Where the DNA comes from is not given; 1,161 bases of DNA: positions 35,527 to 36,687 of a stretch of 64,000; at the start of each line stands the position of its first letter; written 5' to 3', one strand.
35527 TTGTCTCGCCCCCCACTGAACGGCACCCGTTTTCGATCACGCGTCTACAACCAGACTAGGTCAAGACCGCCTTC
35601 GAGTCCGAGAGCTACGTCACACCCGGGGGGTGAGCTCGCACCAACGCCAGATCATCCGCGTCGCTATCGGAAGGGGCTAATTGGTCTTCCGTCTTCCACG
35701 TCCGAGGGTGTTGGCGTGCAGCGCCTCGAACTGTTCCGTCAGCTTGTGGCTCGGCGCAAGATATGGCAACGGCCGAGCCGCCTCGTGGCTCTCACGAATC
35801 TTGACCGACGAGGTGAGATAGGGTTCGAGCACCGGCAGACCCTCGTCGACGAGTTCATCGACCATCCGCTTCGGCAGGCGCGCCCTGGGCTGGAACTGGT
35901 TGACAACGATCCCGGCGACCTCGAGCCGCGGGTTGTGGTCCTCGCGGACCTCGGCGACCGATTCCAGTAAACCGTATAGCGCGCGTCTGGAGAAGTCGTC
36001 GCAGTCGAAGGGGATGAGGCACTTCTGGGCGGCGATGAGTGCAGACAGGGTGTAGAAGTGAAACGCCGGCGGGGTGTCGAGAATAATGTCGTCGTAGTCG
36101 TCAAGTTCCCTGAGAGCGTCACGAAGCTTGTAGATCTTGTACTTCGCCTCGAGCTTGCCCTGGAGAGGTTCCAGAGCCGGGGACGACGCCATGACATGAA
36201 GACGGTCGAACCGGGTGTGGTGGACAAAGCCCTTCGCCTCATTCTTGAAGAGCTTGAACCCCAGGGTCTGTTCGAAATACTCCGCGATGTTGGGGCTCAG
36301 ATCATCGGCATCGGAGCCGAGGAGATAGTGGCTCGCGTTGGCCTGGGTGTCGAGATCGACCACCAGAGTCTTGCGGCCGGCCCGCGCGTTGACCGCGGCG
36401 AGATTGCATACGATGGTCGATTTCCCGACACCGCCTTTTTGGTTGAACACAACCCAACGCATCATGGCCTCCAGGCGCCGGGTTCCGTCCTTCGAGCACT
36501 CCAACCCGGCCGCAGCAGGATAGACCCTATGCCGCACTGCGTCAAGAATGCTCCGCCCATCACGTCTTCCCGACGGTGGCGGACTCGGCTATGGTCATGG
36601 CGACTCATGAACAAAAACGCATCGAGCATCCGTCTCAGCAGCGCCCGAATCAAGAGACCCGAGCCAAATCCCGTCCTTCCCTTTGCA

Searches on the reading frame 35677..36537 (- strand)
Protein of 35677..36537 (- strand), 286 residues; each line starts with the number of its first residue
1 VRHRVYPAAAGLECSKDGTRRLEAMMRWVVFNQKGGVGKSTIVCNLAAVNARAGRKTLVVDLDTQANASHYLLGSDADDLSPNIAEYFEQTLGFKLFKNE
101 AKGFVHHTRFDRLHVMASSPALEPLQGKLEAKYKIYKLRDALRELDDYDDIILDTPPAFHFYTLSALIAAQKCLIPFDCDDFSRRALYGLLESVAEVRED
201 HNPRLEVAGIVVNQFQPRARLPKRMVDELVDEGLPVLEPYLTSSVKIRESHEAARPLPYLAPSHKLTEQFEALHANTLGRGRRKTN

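Call 59: search_protein_families(library=pfam, proteins=[window:35677-36537:-], max_evalue=0.0001)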
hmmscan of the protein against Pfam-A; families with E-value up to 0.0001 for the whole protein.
window:35677-36537:- (286 aa): 6 families
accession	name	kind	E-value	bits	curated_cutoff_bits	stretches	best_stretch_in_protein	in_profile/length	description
PF13614.12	AAA_31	-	4.9e-33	115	27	1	30-207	6-177/177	AAA domain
PF01656.29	CbiA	-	1.9e-23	83.2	25.4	1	29-252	2-120/125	CobQ/CobB/MinD/ParA nucleotide binding domain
PF02374.21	ArsA_ATPase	-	1.5e-08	34.7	24.3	1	26-158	1-135/305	Anion-transporting ATPase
PF00142.24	Fer4_NifH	-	5.4e-08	33.1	25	1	29-77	3-51/271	4Fe-4S iron sulfur cluster binding proteins, NifH/frxC family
PF09140.17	MipZ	-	1.8e-06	27.9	20.7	1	29-72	4-47/262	ATPase MipZ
PF10609.15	ParA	-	2.1e-06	27.8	27.1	1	29-77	7-55/246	NUBPL iron-transfer P-loop NTPase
